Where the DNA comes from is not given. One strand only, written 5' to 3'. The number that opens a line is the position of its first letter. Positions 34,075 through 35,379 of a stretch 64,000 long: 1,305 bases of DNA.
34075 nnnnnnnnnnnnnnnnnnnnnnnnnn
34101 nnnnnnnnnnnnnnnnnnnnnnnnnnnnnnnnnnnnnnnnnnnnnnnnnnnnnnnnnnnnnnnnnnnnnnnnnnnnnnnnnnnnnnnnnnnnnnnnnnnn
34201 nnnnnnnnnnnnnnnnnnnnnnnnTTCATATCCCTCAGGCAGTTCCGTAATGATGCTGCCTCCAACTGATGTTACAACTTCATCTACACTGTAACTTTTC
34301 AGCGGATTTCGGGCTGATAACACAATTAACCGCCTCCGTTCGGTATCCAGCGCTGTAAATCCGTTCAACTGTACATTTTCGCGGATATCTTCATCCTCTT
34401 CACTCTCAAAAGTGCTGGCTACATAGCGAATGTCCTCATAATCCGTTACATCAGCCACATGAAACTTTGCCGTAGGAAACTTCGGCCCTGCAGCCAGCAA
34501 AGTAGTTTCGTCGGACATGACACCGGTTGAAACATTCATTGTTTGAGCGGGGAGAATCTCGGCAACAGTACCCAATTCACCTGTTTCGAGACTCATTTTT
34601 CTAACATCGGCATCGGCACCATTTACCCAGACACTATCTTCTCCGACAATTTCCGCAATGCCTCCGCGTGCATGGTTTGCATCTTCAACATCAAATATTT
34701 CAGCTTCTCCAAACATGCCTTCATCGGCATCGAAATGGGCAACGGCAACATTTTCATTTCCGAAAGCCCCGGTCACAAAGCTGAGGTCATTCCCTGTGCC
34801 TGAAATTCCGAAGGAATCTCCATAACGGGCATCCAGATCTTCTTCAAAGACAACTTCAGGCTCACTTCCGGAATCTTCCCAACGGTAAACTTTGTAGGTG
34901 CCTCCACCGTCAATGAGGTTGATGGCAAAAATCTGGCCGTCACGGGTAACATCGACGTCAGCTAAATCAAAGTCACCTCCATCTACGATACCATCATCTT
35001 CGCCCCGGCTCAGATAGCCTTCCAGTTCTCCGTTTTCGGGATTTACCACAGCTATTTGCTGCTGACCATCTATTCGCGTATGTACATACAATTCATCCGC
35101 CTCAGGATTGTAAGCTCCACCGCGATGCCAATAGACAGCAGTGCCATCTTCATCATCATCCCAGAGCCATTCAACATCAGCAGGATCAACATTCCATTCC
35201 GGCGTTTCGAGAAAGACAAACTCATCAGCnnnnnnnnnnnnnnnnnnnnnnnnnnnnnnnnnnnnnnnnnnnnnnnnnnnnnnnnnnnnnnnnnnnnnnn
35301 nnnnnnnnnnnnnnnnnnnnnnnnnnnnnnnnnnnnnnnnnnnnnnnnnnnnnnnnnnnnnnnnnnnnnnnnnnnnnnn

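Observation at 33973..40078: susC-susD-T9SS cargo operon: a CTD-bearing propeller-like protein occupies the SusE/F slot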

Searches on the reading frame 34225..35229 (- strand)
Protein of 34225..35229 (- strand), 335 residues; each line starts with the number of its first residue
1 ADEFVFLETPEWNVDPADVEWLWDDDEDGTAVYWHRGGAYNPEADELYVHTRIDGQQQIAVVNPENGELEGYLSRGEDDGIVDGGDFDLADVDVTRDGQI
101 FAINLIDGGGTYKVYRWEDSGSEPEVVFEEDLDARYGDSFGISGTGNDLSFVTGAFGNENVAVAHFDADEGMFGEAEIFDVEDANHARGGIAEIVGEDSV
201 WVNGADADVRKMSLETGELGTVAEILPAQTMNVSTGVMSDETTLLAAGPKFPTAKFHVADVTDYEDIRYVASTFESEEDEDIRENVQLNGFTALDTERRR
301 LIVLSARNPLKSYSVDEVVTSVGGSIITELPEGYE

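Call 11: find_homologous_proteins(query=window:34225-35229:-, max_evalue=0.001)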
Query window:34225-35229:- (335 aa): 2 proteins with E <= 0.001 among 2997 candidates.
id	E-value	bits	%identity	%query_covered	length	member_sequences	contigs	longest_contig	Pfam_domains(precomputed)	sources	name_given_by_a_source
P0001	2.9e-218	742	100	100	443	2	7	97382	PF18962.8,PF13860.13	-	-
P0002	1.2e-175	602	79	100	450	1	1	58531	PF18962.8,PF13860.13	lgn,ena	-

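Call 17: find_encoding_contigs(protein=P0002, flank=10000, max_places=4)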
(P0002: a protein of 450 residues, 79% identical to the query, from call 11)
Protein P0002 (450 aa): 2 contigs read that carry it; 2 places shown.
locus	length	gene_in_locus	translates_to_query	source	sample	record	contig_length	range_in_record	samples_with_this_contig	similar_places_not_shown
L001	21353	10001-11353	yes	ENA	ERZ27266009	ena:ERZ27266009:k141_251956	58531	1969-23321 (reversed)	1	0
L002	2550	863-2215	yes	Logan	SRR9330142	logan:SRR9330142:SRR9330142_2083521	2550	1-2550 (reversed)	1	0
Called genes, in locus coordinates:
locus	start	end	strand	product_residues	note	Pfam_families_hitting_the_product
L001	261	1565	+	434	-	PF18962:Por_Secre_tail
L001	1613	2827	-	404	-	PF09992:NAGPA, PF18962:Por_Secre_tail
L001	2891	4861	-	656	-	PF12831:FAD_oxidored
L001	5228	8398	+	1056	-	PF13620:CarboxypepD_reg, PF13715:CarbopepD_reg_2, PF07715:Plug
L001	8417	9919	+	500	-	PF12741:SusD-like, PF12771:SusD-like_2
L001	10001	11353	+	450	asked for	PF13860:FlgD_ig (weak), PF18962:Por_Secre_tail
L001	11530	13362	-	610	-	PF00474:SSF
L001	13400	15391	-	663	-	PF02638:GHL10, PF14871:GHL6 (weak), PF25275:Golvesin_C, PF18962:Por_Secre_tail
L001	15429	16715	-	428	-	PF02638:GHL10, PF14871:GHL6 (weak)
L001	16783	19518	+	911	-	PF01074:Glyco_hydro_38N, PF09261:Alpha-mann_mid, PF17677:Glyco_hydro38C2 (weak)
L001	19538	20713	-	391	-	PF07221:GlcNAc_2-epim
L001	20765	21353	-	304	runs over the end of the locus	PF14488:DUF4434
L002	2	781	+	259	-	?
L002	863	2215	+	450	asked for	PF13860:FlgD_ig (weak), PF18962:Por_Secre_tail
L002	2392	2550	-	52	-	?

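Call 18: search_protein_representatives(protein=window:34225-35229:-)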
Query: 335 residues. Proteins with E-value up to 0.001 (for the whole library): 544; up to 1e-10: 190; up to 1e-30: 34. The best 150 are listed.
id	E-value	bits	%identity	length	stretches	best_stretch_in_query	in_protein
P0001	9.2e-219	742.0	100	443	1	1-335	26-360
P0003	1.1e-77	278.1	40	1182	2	5-319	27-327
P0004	1.1e-75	271.6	36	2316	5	12-207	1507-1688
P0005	2.5e-67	244.1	37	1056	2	5-317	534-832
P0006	4.5e-55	203.8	34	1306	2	5-316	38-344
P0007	9.8e-55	202.7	31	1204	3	11-314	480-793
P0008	2.3e-54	201.5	34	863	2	7-322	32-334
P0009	1.1e-51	192.6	33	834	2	36-325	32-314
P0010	1.8e-51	192.0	33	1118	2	36-320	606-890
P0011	7.7e-51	189.9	34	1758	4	10-215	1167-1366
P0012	2.6e-49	184.9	33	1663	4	35-212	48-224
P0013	5.1e-48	180.6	38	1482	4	36-207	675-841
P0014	4.1e-47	177.7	32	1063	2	7-320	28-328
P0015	1.7e-43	165.8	36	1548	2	12-316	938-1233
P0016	3.2e-41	158.3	35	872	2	75-266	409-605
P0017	2.7e-40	155.2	35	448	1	1-331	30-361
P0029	4.3e-34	134.9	33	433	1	9-321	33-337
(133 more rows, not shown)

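Call 19: search_protein_families(library=pfam, proteins=[P0003, P0004, P0005, P0006, P0007, P0008, P0009, P0017, P0029], max_evalue=0.001)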
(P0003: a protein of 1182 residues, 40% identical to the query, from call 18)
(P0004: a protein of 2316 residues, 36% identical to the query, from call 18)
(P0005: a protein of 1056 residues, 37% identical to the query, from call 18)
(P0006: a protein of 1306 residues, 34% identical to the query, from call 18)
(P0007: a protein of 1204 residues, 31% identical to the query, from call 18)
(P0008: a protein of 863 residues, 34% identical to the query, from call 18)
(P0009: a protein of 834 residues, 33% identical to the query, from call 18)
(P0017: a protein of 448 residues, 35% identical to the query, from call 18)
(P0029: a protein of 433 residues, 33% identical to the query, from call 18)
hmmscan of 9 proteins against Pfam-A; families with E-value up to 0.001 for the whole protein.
P0003 (1182 aa): 3 families
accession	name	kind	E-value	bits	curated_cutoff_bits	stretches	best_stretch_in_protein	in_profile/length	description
PF07452.17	CHRD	-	5.8e-27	95.3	24.1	1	331-449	1-117/117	CHRD domain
PF15416.12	DUF4623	-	7.7e-20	71.2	28.9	2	61-178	149-274/450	Domain of unknown function (DUF4623)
PF18962.6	Por_Secre_tail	-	5.5e-10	39.8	27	1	1099-1168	2-67/75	Secretion system C-terminal sorting domain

P0004 (2316 aa): 10 families
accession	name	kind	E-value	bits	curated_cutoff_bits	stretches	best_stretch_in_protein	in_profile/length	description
PF16410.10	DUF5018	-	5.9e-20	71.9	38.2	1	21-145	228-350/352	Domain of unknown function (DUF5018)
PF00932.25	LTD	-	6e-18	65.6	34.3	1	326-435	4-107/109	Lamin Tail Domain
PF22544.2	HYDIN_VesB_CFA65-like_Ig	-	8.7e-11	42.4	25.5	1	1811-1894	5-88/100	HYDIN/CFA65/VesB-like, Ig-like domain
PF18962.6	Por_Secre_tail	-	9.2e-08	32.7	27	1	2238-2313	2-74/75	Secretion system C-terminal sorting domain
PF15780.11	ASH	-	2.2e-06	28.2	27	1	1817-1894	15-92/98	Abnormal spindle-like microcephaly-assoc'd, ASPM-SPD-2-Hydin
PF22073.2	Cep192_D4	-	1.2e-05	25.9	35.5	1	1817-1905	12-111/112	Cep192 domain 4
PF07610.17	DUF1573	-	7.5e-05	23.1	26.1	1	1811-1895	3-86/98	Protein of unknown function (DUF1573)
PF24798.1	Ig-CFAP74_4th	-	0.0003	21.3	28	1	1811-1905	1-95/95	CFAP74 forth Ig-like domain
PF13860.13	FlgD_ig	-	0.00037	20.8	27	0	2253-2302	19-74/79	FlgD Ig-like domain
PF12371.14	TMEM131_like_N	-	0.00046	20.8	28.8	0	1815-1890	7-82/84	Transmembrane protein 131-like N-terminal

P0005 (1056 aa): 4 families
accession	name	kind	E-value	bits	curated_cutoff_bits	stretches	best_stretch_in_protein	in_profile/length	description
PF15416.12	DUF4623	-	1.9e-18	66.7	28.9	2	47-173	137-266/450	Domain of unknown function (DUF4623)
PF18962.6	Por_Secre_tail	-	1.7e-11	44.6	27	1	974-1041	2-66/75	Secretion system C-terminal sorting domain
PF14292.12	SusE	-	1e-08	35.8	25.2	1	837-932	10-105/106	SusE outer membrane protein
PF18942.5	DUF5689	-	5.1e-05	23.7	28.6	1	420-529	116-217/217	Family of unknown function (DUF5689)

P0006 (1306 aa): 3 families
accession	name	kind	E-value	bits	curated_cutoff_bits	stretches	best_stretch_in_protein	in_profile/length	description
PF14344.12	DUF4397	-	9.1e-14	52.5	30.6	1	997-1107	3-118/119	Domain of unknown function (DUF4397)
PF18962.6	Por_Secre_tail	-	2.7e-09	37.6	27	1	1223-1291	2-66/75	Secretion system C-terminal sorting domain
PF13860.13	FlgD_ig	-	0.00037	20.9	27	0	1228-1290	7-76/79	FlgD Ig-like domain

P0007 (1204 aa): 2 families
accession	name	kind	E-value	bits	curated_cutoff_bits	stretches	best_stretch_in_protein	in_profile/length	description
PF18962.6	Por_Secre_tail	-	2.5e-11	44.1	27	1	1125-1198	2-72/75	Secretion system C-terminal sorting domain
PF16410.10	DUF5018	-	3.2e-06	26.7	38.2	0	507-610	243-345/352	Domain of unknown function (DUF5018)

P0008 (863 aa): 2 families
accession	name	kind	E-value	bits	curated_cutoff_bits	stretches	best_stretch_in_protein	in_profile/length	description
PF15416.12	DUF4623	-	2.4e-18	66.3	28.9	2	356-486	137-273/450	Domain of unknown function (DUF4623)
PF18962.6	Por_Secre_tail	-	6.4e-08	33.2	27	1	780-851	2-69/75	Secretion system C-terminal sorting domain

P0009 (834 aa): 3 families
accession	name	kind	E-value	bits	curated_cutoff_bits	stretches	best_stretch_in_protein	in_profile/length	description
PF15416.12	DUF4623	-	1e-18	67.5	28.9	2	29-159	139-274/450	Domain of unknown function (DUF4623)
PF18962.6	Por_Secre_tail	-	1.6e-08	35.2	27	1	750-823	1-70/75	Secretion system C-terminal sorting domain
PF14292.12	SusE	-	3.5e-08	34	25.2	1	622-706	16-101/106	SusE outer membrane protein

P0017 (448 aa): 2 families
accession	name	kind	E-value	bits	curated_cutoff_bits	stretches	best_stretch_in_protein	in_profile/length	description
PF18962.6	Por_Secre_tail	-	1.1e-07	32.4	27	1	370-438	2-67/75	Secretion system C-terminal sorting domain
PF13860.13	FlgD_ig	-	1.2e-07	32.1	27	1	381-434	16-74/79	FlgD Ig-like domain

P0029 (433 aa): 1 family
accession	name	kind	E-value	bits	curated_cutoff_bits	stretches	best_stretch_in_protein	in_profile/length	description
PF18962.6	Por_Secre_tail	-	3.7e-10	40.4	27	1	354-425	2-69/75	Secretion system C-terminal sorting domain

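Call 20: search_protein_families(library=pfam, proteins=[window:34225-35229:-], max_evalue=10)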
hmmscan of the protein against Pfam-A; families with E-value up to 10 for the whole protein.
window:34225-35229:- (335 aa): 0 families

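Call 27: find_homologous_proteins(query=A1, max_evalue=1e-10)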
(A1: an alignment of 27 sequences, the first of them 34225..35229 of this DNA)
Query A1 (27 sequences) (335 aa, profile of the alignment): 58 proteins with E <= 1e-10 among 8000 candidates.
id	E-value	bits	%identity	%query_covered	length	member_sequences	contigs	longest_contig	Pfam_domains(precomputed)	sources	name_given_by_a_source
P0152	6.6e-112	392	30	84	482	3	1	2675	-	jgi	-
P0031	2.4e-106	373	34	93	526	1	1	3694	PF15416.13,PF18962.8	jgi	jgi:hypothetical protein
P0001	2.2e-96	341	100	100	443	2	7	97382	PF18962.8,PF13860.13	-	-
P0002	3.0e-94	334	79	100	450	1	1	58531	PF18962.8,PF13860.13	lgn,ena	-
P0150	1.3e-90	322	28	67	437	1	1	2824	PF15416.13,PF18962.8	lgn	-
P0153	1.6e-86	308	27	92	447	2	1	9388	PF15416.13,PF18962.8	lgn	-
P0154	1.8e-85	305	28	93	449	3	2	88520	PF15416.13,PF18962.8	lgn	-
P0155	4.0e-85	304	30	93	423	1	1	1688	PF15416.13,PF18962.8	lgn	-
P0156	1.4e-84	302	29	98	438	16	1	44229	PF15416.13,PF18962.8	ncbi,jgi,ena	-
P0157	1.5e-84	302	29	98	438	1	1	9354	PF15416.13,PF18962.8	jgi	jgi:hypothetical protein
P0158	3.8e-84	301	28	98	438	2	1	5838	PF15416.13,PF18962.8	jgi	-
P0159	1.0e-83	299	29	98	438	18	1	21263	PF15416.13,PF18962.8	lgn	-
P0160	1.9e-82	295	29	92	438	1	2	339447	PF15416.13,PF18962.8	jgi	jgi:hypothetical protein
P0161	2.0e-55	206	31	85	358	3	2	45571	PF07589.17,PF15416.13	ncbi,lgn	-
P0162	3.5e-54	202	26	92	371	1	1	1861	PF15416.13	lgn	-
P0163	7.5e-54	201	31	55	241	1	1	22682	PF15416.13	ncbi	-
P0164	1.6e-53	200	23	98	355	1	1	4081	PF15416.13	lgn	-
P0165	4.5e-53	198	32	42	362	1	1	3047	PF15416.13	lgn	-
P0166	3.1e-50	189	28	41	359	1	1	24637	PF07589.17,PF15416.13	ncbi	-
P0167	2.2e-49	186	30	52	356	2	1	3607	PF15416.13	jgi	-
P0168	5.3e-49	185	28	48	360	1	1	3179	PF15416.13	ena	-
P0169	6.8e-49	185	30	44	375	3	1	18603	PF15416.13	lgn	-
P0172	7.9e-48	181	30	41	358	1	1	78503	PF15416.13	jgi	-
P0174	6.6e-47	178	33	36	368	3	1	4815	PF07589.17,PF15416.13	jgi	jgi:hypothetical protein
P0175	1.5e-46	177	28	46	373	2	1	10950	PF15416.13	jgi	jgi:hypothetical protein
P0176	1.6e-46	177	31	41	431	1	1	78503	PF15416.13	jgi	-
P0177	3.3e-43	166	29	53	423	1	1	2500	PF15416.13,PF18962.8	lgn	-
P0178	7.5e-42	162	32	38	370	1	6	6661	PF15416.13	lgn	-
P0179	3.5e-41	159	33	30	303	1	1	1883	PF07589.17,PF15416.13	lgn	-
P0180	3.8e-41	159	29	42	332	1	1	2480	PF15416.13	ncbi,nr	ncbi:MAG TPA: DUF4623 domain-containing protein, partial [Candidatus Acidoferrum sp.]|nr:DUF4623 dom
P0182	5.0e-40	156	30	42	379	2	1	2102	PF15416.13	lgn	-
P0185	7.7e-38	148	31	41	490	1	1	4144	PF15416.13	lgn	-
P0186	2.9e-37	147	29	35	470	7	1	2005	PF15416.13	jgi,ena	jgi:hypothetical protein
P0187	6.0e-37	146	36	24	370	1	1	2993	PF15416.13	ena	-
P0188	2.6e-36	143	37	38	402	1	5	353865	-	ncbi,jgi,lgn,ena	-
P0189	1.7e-35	141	32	36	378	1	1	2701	PF15416.13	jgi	jgi:hypothetical protein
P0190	1.7e-35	141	26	87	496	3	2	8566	PF15416.13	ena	-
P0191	2.0e-35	141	31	38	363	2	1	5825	PF15416.13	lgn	-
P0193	6.1e-35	139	29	45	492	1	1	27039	PF15416.13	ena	-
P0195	1.2e-33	135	27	46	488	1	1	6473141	PF15416.13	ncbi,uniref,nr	ncbi:DUF4623 domain-containing protein [Bythopirellula goksoeyrii]|uniref:PEP-CTERM protein-sorting 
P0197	1.3e-32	131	31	41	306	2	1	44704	PF15416.13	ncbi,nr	ncbi:MAG: DUF4623 domain-containing protein, partial [Planctomycetales bacterium]|nr:DUF4623 domain-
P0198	1.6e-32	131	29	48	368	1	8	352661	PF07589.17,PF15416.13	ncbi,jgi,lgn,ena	jgi:hypothetical protein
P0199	2.2e-31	127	30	24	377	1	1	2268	PF07589.17,PF15416.13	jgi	jgi:Domain of unknown function (DUF4623)/PEP-CTERM motif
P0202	3.3e-28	117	28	39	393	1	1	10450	PF15416.13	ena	-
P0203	9.0e-27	112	24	33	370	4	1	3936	PF15416.13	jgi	-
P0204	7.3e-26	109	23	45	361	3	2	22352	PF07589.17,PF15416.13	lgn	-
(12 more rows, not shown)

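Call 28: search_solved_structures(query=A1, max_evalue=10, show_alignments=2)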
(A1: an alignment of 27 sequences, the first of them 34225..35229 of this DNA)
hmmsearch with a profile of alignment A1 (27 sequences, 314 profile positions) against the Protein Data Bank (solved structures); distinct sequences matched with E-value up to 10: 2.
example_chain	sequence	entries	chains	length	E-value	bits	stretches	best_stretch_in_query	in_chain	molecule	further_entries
4ftd_A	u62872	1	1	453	1.1e-12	50.9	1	27-270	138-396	Uncharacterized protein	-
1y9l_A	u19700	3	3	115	0.078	15.3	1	9-81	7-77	Lipoprotein mxiM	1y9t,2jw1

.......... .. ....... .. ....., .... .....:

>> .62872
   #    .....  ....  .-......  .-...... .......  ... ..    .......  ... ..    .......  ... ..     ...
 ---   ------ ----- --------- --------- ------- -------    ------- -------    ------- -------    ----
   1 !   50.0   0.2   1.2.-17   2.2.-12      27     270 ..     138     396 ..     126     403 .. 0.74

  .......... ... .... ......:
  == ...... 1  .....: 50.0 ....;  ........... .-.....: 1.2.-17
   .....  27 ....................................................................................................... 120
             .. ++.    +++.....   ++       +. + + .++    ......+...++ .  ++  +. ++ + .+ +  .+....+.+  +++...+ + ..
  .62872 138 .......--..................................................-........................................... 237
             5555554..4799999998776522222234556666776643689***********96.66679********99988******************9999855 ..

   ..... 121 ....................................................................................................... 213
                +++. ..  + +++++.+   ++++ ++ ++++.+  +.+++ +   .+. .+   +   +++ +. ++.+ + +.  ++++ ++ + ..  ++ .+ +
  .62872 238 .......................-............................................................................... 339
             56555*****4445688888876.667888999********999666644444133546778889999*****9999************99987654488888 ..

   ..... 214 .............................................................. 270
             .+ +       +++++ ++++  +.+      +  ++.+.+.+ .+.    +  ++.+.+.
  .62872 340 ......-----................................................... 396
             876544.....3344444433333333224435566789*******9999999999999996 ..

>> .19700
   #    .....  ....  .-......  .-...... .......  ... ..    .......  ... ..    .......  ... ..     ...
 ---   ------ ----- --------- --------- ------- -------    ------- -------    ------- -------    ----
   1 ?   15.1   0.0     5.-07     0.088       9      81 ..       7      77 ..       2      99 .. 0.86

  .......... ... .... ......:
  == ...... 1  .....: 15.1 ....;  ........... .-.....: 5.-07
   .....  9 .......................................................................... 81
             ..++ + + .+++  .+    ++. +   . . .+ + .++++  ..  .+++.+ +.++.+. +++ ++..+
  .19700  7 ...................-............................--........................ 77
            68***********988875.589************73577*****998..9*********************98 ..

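Call 29: find_encoding_contigs(protein=P0154, flank=10000, max_places=2)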
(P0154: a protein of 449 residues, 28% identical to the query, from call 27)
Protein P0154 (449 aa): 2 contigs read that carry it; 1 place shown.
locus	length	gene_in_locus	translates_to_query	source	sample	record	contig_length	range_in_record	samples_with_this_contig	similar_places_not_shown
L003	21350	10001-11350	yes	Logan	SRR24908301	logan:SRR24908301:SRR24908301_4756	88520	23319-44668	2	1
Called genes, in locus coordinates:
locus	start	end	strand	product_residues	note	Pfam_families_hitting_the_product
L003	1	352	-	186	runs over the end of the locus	PF02525:Flavodoxin_2 (weak), PF03358:FMN_red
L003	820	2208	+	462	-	PF00909:Ammonium_transp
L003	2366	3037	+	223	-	PF09694:Gcw_chp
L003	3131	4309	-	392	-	PF00004:AAA, PF05496:RuvB_N, PF25361:AAA_lid_RFC1 (faint), PF16193:AAA_assoc_2, PF12002:MgsA_C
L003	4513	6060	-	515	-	PF01039:Carboxyl_trans, PF03255:ACCA (faint)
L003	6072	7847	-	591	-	-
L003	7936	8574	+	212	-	PF02463:SMC_N (faint), PF00005:ABC_tran, PF13304:AAA_21 (faint)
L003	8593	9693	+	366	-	PF02073:Peptidase_M29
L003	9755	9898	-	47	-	-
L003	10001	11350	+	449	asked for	PF15416:DUF4623, PF18962:Por_Secre_tail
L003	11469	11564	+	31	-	-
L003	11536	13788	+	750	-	PF13328:HD_4, PF01966:HD (weak), PF04607:RelA_SpoT, PF02824:TGS, PF28438:RelA_RIS, PF13291:ACT_4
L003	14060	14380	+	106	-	PF00216:Bac_DNA_binding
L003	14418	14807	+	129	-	PF03652:RuvX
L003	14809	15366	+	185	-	PF01327:Pep_deformylase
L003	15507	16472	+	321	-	PF00551:Formyl_trans_N, PF02911:Formyl_trans_C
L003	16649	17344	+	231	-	-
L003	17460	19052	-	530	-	PF00171:Aldedh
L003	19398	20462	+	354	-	PF00044:Gp_dh_N, PF02800:Gp_dh_C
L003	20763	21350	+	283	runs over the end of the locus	PF00756:Esterase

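Call 30: find_encoding_contigs(protein=P0156, flank=10000, max_places=2)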
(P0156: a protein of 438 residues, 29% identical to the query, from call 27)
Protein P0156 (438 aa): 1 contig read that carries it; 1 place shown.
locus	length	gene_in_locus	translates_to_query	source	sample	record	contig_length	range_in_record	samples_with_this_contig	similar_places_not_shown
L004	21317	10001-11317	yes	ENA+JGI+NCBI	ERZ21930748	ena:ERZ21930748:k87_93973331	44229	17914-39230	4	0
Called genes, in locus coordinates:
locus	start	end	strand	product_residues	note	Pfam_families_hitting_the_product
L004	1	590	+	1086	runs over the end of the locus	-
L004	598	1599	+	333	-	PF19572:PorV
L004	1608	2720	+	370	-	PF00392:GntR, PF00532:Peripla_BP_1, PF13407:Peripla_BP_4, PF13377:Peripla_BP_3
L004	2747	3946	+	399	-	PF02638:GHL10, PF14871:GHL6 (weak)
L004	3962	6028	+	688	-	PF02638:GHL10, PF14871:GHL6 (weak), PF25275:Golvesin_C, PF18962:Por_Secre_tail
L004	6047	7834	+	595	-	PF00474:SSF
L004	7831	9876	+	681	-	PF18962:Por_Secre_tail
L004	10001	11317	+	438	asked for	PF15416:DUF4623, PF18962:Por_Secre_tail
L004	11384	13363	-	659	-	PF01494:FAD_binding_3 (faint), PF00890:FAD_binding_2 (faint), PF03486:HI0933_like (weak), PF12831:FAD_oxidored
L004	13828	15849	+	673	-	PF13583:Reprolysin_4, PF13688:Reprolysin_5, PF13582:Reprolysin_3, PF18962:Por_Secre_tail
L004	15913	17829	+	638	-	-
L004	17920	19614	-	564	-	PF09992:NAGPA, PF25275:Golvesin_C, PF18962:Por_Secre_tail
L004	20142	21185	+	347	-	PF17996:CE2_N, PF00657:Lipase_GDSL, PF13472:Lipase_GDSL_2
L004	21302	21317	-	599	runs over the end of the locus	PF01368:DHH, PF02272:DHHA1, PF17768:RecJ_OB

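Call 31: find_encoding_contigs(protein=P0160, flank=10000, max_places=2)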
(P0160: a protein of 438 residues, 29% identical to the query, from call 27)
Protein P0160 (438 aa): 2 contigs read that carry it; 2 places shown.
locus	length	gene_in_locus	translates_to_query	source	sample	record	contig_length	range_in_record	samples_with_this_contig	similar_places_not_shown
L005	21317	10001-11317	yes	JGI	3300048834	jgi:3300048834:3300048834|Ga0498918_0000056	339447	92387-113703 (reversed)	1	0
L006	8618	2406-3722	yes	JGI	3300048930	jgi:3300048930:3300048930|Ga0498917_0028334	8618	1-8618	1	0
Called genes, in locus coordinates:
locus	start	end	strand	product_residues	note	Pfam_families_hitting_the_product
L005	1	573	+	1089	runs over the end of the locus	-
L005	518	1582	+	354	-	PF19572:PorV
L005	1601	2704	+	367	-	PF00392:GntR, PF00532:Peripla_BP_1, PF13407:Peripla_BP_4, PF13377:Peripla_BP_3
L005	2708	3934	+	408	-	PF02638:GHL10, PF14871:GHL6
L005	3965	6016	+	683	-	PF02638:GHL10, PF25275:Golvesin_C, PF18962:Por_Secre_tail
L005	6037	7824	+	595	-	PF00474:SSF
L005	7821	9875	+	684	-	PF18962:Por_Secre_tail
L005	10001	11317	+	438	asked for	PF15416:DUF4623, PF18962:Por_Secre_tail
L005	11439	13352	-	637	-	PF00890:FAD_binding_2 (faint), PF01134:GIDA (faint), PF01494:FAD_binding_3, PF03486:HI0933_like (weak), PF12831:FAD_oxidored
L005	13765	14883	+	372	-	PF00764:Arginosuc_synth (faint), PF03054:tRNA_Me_trans, PF20259:tRNA_Me_trans_M, PF20258:tRNA_Me_trans_C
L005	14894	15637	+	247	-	-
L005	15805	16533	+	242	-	PF02872:5_nucleotid_C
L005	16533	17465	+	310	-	PF00149:Metallophos, PF09587:PGA_cap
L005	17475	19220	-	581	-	PF05524:PEP-utilisers_N, PF00391:PEP-utilizers, PF02896:PEP-utilizers_C, PF03328:HpcH_HpaI (faint)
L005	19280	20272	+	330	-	PF00294:PfkB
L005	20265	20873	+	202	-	PF01725:Ham1p_like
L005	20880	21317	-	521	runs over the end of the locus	PF04389:Peptidase_M28 (weak), PF01546:Peptidase_M20, PF07687:M20_dimer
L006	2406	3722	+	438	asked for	PF15416:DUF4623, PF18962:Por_Secre_tail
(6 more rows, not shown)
